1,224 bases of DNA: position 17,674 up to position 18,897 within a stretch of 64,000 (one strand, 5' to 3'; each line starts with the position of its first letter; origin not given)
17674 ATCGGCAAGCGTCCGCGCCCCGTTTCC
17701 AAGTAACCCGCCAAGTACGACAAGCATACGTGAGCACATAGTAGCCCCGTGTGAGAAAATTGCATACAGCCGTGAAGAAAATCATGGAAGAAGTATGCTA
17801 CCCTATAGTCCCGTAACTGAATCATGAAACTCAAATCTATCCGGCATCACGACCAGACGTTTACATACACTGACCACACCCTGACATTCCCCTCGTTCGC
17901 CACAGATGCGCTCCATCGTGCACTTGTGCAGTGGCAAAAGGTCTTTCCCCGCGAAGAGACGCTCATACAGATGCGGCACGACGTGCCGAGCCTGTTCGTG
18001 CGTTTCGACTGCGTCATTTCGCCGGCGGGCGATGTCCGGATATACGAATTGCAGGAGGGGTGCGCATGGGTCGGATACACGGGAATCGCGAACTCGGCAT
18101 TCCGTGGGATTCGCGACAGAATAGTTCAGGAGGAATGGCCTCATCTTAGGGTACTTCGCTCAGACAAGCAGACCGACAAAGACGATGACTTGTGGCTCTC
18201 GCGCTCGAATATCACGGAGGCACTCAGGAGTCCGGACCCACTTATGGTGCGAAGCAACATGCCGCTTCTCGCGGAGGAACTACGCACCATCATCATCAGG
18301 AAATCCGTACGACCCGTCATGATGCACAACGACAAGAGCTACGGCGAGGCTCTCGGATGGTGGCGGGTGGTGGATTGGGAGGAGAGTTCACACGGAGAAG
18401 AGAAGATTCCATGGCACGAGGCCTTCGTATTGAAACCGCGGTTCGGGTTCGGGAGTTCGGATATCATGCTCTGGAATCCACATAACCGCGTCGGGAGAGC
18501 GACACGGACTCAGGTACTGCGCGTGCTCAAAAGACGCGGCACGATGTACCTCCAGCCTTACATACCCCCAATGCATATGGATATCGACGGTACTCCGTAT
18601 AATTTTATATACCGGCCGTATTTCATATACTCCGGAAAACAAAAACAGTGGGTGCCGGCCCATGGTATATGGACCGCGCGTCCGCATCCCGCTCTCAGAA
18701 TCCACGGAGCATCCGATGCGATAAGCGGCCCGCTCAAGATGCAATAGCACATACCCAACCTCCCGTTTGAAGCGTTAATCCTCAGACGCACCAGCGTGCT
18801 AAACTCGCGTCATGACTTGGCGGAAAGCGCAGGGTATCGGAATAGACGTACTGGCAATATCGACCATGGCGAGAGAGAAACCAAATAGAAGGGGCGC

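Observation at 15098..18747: Divergent pair of paralogous ATP-grasp-like proteins flanking a degenerate P-loop kinase-like gene and an orphan DctP-like binding protein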

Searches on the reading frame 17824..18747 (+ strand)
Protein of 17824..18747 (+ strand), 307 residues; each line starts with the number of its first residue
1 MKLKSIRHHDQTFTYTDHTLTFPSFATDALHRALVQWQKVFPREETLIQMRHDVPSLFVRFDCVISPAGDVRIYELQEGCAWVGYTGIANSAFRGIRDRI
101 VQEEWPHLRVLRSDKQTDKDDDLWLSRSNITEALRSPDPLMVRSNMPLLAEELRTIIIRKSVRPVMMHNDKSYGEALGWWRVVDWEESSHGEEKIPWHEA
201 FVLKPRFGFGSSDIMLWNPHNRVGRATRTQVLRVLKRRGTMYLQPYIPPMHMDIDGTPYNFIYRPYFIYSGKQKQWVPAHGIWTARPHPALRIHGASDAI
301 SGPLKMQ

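Call 4: search_protein_families(library=pfam, proteins=[window:17824-18747:+], max_evalue=1)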
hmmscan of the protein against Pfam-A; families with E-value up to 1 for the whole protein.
window:17824-18747:+ (307 aa): 0 families

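Call 5: search_protein_families(library=ncbifam, proteins=[window:17824-18747:+], max_evalue=1)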
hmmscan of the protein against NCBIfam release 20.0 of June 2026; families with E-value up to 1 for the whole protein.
window:17824-18747:+ (307 aa): 1 family
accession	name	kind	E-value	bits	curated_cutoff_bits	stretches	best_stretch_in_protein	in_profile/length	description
NF040720.1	MptN_Meth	equivalog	0.001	18.2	350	1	198-254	135-190/291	tetrahydromethanopterin:alpha-L-glutamate ligase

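Call 6: find_homologous_proteins(query=window:17824-18747:+)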
Query window:17824-18747:+ (307 aa): 65 proteins with E <= 0.001 among 535 candidates.
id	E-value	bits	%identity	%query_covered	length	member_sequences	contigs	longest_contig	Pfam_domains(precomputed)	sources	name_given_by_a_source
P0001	1.1e-213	726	100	100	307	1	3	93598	-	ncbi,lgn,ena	-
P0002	4.3e-139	481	65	100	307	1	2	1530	-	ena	-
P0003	1.8e-138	479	66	100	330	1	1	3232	-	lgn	-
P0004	5.3e-134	465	64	100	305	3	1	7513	-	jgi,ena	-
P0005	1.5e-130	453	62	100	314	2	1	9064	-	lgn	-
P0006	7.2e-130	451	61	100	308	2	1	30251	-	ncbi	-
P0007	2.1e-129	450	62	100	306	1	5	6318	-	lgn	-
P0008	1.5e-127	443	62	100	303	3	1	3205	-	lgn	-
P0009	7.0e-126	438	62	99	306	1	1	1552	-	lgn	-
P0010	8.3e-124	431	59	100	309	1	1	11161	-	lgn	-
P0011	2.7e-117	410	58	99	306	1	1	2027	-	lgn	-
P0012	3.3e-117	409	58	100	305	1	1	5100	-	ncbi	ncbi:MAG: hypothetical protein WA021_00840 [Minisyncoccia bacterium]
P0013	1.8e-116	407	58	100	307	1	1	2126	-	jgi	jgi:hypothetical protein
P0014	5.7e-116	405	60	94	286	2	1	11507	-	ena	-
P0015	2.3e-110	387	58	92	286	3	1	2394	-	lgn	-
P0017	2.8e-105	370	54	100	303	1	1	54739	-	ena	-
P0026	1.5e-89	319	47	100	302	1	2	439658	-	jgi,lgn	-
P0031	8.3e-86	306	48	93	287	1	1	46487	-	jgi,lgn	jgi:hypothetical protein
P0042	1.9e-72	262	41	100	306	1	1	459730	-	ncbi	-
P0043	7.1e-43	165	35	100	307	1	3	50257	-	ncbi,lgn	-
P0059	1.7e-32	131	32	98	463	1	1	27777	-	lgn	-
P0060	9.3e-32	129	33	93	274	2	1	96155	-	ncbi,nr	ncbi:MAG: hypothetical protein M1352_02060 [Patescibacteria group bacterium]|nr:hypothetical protein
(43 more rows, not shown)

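Call 7: search_solved_structures(query=window:17824-18747:+, max_evalue=10)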
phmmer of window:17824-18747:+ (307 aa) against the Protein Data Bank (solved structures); distinct sequences matched with E-value up to 10: 1.
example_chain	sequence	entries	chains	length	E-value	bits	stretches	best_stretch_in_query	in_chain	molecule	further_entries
5j43_F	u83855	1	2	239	2.3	10.7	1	53-112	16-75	tRNA nuclease CdiA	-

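Call 12: find_encoding_contigs(protein=P0001, flank=10000, max_places=3)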
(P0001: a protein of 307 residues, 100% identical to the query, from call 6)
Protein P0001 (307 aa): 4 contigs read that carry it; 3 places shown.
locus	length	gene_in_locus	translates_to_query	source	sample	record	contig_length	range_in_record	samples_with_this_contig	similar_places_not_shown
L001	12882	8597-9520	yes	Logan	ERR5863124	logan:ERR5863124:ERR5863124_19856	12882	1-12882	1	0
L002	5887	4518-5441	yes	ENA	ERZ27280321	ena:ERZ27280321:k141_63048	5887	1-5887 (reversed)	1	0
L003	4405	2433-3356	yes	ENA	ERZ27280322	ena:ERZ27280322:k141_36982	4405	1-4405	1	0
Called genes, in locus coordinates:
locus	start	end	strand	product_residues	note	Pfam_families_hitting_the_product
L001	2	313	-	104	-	?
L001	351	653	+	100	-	PF12840:HTH_20, PF01022:HTH_5, PF12802:MarR_2 (weak)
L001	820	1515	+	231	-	-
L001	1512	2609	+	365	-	-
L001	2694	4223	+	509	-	PF00884:Sulfatase, PF01663:Phosphodiest (faint), PF16347:SGSH_C (faint)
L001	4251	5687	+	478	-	PF00884:Sulfatase, PF01663:Phosphodiest, PF02995:DUF229 (weak), PF16347:SGSH_C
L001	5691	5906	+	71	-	-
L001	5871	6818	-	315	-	PF03480:DctP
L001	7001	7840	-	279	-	-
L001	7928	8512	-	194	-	-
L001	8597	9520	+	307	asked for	-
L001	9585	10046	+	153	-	-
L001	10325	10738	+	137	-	-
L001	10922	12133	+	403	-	PF02518:HATPase_c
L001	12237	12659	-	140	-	-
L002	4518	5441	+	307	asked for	-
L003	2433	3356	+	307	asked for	-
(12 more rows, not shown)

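Call 13: find_encoding_contigs(protein=P0026, flank=8000, max_places=2)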
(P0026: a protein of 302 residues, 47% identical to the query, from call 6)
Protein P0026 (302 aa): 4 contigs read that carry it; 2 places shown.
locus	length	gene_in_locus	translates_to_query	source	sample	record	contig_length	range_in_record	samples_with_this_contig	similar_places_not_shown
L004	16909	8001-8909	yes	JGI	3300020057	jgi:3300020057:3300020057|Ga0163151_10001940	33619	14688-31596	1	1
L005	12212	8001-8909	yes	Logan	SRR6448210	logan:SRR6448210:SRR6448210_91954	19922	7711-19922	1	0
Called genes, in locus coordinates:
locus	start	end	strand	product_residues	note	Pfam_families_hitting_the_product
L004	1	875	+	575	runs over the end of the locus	PF01011:PQQ (faint), PF13360:PQQ_2, PF13570:Beta-prop_ACSF4, PF13360:PQQ_2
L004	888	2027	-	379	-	-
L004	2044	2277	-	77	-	-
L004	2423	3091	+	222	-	-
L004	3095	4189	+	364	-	-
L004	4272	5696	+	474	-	-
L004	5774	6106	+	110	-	-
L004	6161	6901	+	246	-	-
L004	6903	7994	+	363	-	-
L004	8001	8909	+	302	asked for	-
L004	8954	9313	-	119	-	PF00338:Ribosomal_S10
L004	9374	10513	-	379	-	-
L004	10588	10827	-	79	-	-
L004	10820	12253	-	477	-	PF26299:MurL_N, PF26298:MurL_epimerase_C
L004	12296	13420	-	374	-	-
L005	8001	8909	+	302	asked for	-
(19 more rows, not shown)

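Call 14: find_encoding_contigs(protein=P0042, flank=8000, max_places=2)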
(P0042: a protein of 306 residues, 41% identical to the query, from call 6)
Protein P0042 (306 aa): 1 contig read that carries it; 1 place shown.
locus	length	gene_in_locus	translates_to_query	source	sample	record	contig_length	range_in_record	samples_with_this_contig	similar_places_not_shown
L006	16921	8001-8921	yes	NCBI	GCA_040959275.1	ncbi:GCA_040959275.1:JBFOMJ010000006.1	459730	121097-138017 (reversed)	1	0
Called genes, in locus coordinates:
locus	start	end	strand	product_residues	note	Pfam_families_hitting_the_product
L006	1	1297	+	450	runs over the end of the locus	-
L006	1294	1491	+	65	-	-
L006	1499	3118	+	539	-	PF01011:PQQ (faint), PF13360:PQQ_2, PF13570:Beta-prop_ACSF4, PF25293:Beta-prop_EMC1_N (faint), PF07774:EMC1_C (faint), PF13360:PQQ_2, PF13570:Beta-prop_ACSF4, PF13360:PQQ_2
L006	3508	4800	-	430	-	PF00501:AMP-binding (weak), PF27533:CapK_C (weak)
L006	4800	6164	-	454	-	PF27533:CapK_C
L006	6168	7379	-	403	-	-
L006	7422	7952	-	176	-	-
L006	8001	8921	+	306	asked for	-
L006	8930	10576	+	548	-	PF14306:PUA_2, PF01747:ATP-sulfurylase, PF01583:APS_kinase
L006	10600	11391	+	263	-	PF00685:Sulfotransfer_1, PF13469:Sulfotransfer_3, PF17784:Sulfotransfer_4 (weak)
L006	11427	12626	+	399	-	-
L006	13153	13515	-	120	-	PF00338:Ribosomal_S10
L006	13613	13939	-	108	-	-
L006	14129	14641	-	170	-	-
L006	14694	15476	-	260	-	PF01738:DLH, PF00326:Peptidase_S9 (faint)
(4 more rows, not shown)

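Call 20: predict_structure(alignment_id=A1)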
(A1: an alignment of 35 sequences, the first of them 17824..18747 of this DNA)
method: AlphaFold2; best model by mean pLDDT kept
length: 307 residues; sequences in the alignment: 35
mean_pLDDT: 94.6   pTM: 0.92
mean pLDDT of the five models: 94.6, 94.1, 94.0, 93.6, 93.4
residues with pLDDT >= 90: 264; 70-90: 40; 50-70: 3; < 50: 0
segments of 3 or more residues with pLDDT < 50: none
pLDDT, mean of each block of 10 residues (from residue 1): 93 96 98 98 97 98 97 96 96 98 97 88 96 97 89 97 95 95 92 93 88 90 91 95 96 95 98 98 95 81 98
secondary structure, 60 per line:
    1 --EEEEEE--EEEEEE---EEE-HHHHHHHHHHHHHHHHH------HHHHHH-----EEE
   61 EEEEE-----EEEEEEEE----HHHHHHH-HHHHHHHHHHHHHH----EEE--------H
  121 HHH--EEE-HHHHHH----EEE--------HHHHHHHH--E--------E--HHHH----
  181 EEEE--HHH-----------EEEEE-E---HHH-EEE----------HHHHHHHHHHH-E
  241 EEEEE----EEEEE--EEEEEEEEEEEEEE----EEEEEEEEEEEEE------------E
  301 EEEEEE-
elements in order: E3-8 E11-16 E20-22 H24-40 H47-52 E58-65 E71-78 H83-89 H91-104 E109-111 H120-123 E126-128 H130-135 E140-142 H151-158 H173-176 E181-184 E201-205 E215-217 H228-238 E240-245 E250-254 E257-270 E275-287 E300-306

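Call 23: fold_search(model_id=the predicted structure, library=pdb)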
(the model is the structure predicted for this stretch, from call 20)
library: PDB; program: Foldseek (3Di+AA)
matches with E <= 10: 729; with E <= 0.001: 3
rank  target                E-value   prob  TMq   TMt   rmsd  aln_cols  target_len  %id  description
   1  2io7_B                4.1e-06  1.00  0.52  0.31   8.3       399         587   10  E. coli Bifunctional glutathionylspermidine synthetase/amidase Incomplex with Mg2+ and AMPPNP (released 2006-12-12)
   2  5oev_A                1.1e-04  0.99  0.37  0.28  11.6       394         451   10  The structure of a glutathione synthetase like-effector (GSS22) from Globodera pallida in apoform. (released 2018-04-25)
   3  3k1t                  9.0e-04  0.99  0.43  0.33  10.6       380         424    9  Crystal structure of Putative gamma-glutamylcysteine synthetase (YP_546622.1) from METHYLOBACILLUS FLAGELLATUS KT at 1.9 (released 2009-11-03)
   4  4ma0                  2.8e-03  0.80  0.29  0.25  13.9       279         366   13  The crystal structure of phosphoribosylaminoimidazole carboxylase ATPase subunit of Francisella tularensis subsp. tulare (released 2013-08-28)
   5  2pvp_B                3.0e-03  0.96  0.26  0.25  11.6       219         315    9  Crystal structure of D-Alanine-D-Alanine Ligase from Helicobacter pylori (released 2008-04-01)
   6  1gsa                  3.2e-03  0.82  0.25  0.25  17.4       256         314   12  STRUCTURE OF GLUTATHIONE SYNTHETASE COMPLEXED WITH ADP AND GLUTATHIONE (released 1996-06-20)
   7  4ma5                  4.5e-03  0.84  0.29  0.26  12.9       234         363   13  The crystal structure of phosphoribosylaminoimidazole carboxylase ATPase subunit of Francisella tularensis subsp. tulare (released 2013-08-28)
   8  5oev_D                5.1e-03  0.92  0.43  0.32  11.3       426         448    9  The structure of a glutathione synthetase like-effector (GSS22) from Globodera pallida in apoform. (released 2018-04-25)
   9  5k2m_A                5.1e-03  0.85  0.29  0.32  11.8       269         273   10  Bifunctional LysX/ArgX from Thermococcus kodakarensis with LysW-gamma-AAA (released 2016-09-07)
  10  4mam_A                6.9e-03  0.69  0.29  0.25  14.0       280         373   12  The crystal structure of phosphoribosylaminoimidazole carboxylase ATPase subunit of Francisella tularensis subsp. tula (released 2013-08-28)
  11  2pvp_A                7.3e-03  0.92  0.23  0.22  12.7       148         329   11  Crystal structure of D-Alanine-D-Alanine Ligase from Helicobacter pylori (released 2008-04-01)
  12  7u9k_B                7.3e-03  0.54  0.27  0.25  18.3       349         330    8  Staphylococcus aureus D-alanine-D-alanine ligase in complex with ATP, D-ala-D-ala, Mg2+ and K+ (released 2023-03-15)
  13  4c5a_B                7.8e-03  0.85  0.29  0.29  12.2       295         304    8  The X-ray crystal structures of D-alanyl-D-alanine ligase in complex ADP and D-cycloserine phosphate (released 2015-01-21)
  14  4zqi_C                8.8e-03  0.85  0.30  0.30  11.8       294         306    6  Crystal structure of Apo D-alanine-D-alanine ligase(DDL) from Yersinia pestis (released 2016-01-13)
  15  4m9u                  1.5e-02  0.63  0.28  0.25  13.1       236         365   15  The crystal structure of phosphoribosylaminoimidazole carboxylase ATPase subunit of Francisella tularensis subsp. tulare (released 2013-08-28)
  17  5oev_B                1.7e-02  0.51  0.33  0.27  14.7       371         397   10  The structure of a glutathione synthetase like-effector (GSS22) from Globodera pallida in apoform. (released 2018-04-25)
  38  7m4s_A                3.4e-01  0.08  0.22  0.22  19.4       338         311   10  Crystal structure of macrocyclase AMdnB from Anabaena sp. PCC 7120 (released 2021-11-03)
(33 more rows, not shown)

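Call 24: search_protein_representatives(alignment_id=A1)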
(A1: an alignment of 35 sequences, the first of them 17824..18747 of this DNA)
Query: 35 sequences, 302 profile positions. Proteins with E-value up to 0.001 (for the whole library): 431; up to 1e-10: 381; up to 1e-30: 223. The best 150 are listed.
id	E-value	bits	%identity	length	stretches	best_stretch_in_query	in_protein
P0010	6.0e-121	419.9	-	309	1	1-301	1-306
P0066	5.9e-112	390.4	-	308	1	1-302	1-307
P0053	1.3e-111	389.2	-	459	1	2-301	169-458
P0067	7.8e-107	373.6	-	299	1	9-300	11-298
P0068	5.1e-103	361.0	-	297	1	3-301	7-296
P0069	2.0e-102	359.1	-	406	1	5-300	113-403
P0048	4.4e-100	351.4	-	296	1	1-301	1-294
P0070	1.9e-99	349.3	-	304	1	3-300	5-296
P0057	6.0e-99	347.6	-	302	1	4-301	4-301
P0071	9.8e-99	347.0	-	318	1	2-301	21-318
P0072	1.3e-98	346.6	-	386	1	3-302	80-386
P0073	5.4e-98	344.5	-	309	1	9-302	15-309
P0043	1.2e-97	343.4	-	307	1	3-302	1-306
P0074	1.3e-97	343.3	-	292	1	19-302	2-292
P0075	7.1e-96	337.6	-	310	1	5-301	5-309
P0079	1.9e-94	332.9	-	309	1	1-302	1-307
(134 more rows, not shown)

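Call 28: find_related_loci(query=A2, collection=genome_contigs, flank=10000)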
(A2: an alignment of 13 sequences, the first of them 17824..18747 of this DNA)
Query A2 (307 aa) in genome_contigs; peptide patterns used: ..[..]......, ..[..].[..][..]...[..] (x = any residue, [..] = any of these).
20 stretches matched a pattern; 3 encode a relative of the query (tblastn E <= 1e-3); 3 distinct loci.
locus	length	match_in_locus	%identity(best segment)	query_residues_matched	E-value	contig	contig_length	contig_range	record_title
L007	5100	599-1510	58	1-306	8e-122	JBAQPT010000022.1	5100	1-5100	MAG: Minisyncoccia bacterium isolate MFD03286_ilm_asm_bin13 k127_48351, whole genome shotgun sequence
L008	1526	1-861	45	15-307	2e-95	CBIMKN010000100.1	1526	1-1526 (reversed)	MAG TPA_asm: uncultured bacterium isolate SRR16817059_concoct_14 genome assembly, contig: ERZ27394141.51332, whole genom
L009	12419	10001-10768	31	30-302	1e-33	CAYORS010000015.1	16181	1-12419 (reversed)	MAG TPA_asm: uncultured Candidatus Saccharibacteria bacterium isolate SRP135725_co1_34 genome assembly, contig: NODE_472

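Call 29: find_related_loci(query=A2, collection=metagenome_contigs, flank=10000)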
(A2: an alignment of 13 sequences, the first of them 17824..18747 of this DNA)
Query A2 (307 aa) in metagenome_contigs; peptide patterns used: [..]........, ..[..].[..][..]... (x = any residue, [..] = any of these).
129 stretches matched a pattern; 8 encode a relative of the query (tblastn E <= 1e-3); 8 distinct loci.
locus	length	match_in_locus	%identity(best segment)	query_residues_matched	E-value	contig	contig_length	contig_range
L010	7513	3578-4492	64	1-307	7e-137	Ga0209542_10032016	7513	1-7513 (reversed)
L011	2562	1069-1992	48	1-307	1e-104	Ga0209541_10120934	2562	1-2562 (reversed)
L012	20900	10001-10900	47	1-307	5e-94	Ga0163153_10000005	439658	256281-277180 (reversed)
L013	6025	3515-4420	47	1-304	6e-93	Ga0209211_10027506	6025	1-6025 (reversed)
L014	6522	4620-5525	45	1-304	2e-88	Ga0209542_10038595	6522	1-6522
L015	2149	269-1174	45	1-304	5e-92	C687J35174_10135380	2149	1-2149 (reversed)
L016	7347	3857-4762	44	1-307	7e-88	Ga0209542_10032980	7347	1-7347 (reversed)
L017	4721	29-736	44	72-307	2e-66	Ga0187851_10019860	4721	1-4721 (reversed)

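Call 30: find_encoding_contigs(protein=P0006, flank=10000, max_places=1)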
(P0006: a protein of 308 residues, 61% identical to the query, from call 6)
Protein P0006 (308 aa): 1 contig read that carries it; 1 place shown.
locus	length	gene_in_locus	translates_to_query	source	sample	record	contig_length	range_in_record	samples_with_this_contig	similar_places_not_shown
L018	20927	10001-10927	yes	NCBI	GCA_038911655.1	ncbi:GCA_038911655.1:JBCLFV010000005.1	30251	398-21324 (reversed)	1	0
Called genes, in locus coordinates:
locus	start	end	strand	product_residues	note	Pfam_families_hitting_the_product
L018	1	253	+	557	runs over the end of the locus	PF07774:EMC1_C (faint), PF01011:PQQ (faint), PF13360:PQQ_2, PF23414:Beta-prop_EML_2 (faint), PF13570:Beta-prop_ACSF4 (weak), PF13360:PQQ_2, PF13570:Beta-prop_ACSF4, PF13360:PQQ_2, +2 more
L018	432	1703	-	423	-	PF27533:CapK_C (weak)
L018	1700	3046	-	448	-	PF27533:CapK_C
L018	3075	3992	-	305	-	-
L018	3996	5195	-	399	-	-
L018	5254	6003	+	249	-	-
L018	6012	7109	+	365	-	-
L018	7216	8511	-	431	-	PF07690:MFS_1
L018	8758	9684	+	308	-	-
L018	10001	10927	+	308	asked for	-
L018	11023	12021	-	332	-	PF09587:PGA_cap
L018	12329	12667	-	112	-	PF04134:DCC1-like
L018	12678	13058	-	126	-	PF00338:Ribosomal_S10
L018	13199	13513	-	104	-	-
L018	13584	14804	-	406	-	PF00009:GTP_EFTU, PF03144:GTP_EFTU_D2, PF03143:GTP_EFTU_D3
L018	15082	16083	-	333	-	-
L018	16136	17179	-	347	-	-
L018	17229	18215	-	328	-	-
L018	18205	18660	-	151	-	-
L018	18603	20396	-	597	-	-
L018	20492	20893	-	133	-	-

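Call 31: find_encoding_contigs(protein=P0017, flank=10000, max_places=1)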
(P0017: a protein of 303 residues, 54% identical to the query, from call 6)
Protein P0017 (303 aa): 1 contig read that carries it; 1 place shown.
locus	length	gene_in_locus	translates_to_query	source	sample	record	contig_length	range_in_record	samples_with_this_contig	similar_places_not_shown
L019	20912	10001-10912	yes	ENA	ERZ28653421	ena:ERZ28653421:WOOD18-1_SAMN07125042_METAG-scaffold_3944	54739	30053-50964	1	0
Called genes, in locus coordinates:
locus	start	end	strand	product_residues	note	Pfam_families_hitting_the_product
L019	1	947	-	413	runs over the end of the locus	-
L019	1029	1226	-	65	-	-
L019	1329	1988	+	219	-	-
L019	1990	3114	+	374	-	-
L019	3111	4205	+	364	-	-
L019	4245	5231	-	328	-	PF03401:TctC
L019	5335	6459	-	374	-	-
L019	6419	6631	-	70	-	-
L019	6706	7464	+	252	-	-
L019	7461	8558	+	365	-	-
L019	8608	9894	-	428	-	PF07690:MFS_1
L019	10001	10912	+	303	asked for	-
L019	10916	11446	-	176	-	-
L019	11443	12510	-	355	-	-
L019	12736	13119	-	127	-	-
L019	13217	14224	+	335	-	-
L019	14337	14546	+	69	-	-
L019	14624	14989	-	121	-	PF00338:Ribosomal_S10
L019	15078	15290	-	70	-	-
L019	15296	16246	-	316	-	-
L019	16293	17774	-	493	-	PF07690:MFS_1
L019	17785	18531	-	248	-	PF00106:adh_short, PF08659:KR, PF13561:adh_short_C2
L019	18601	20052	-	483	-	PF03193:RsgA_GTPase (faint), PF00005:ABC_tran, PF02463:SMC_N (faint), PF13191:AAA_16 (faint), PF13555:AAA_29 (faint), PF13304:AAA_21 (faint), PF13401:AAA_22 (faint), PF00005:ABC_tran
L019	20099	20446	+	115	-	-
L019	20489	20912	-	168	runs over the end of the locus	PF08002:DUF1697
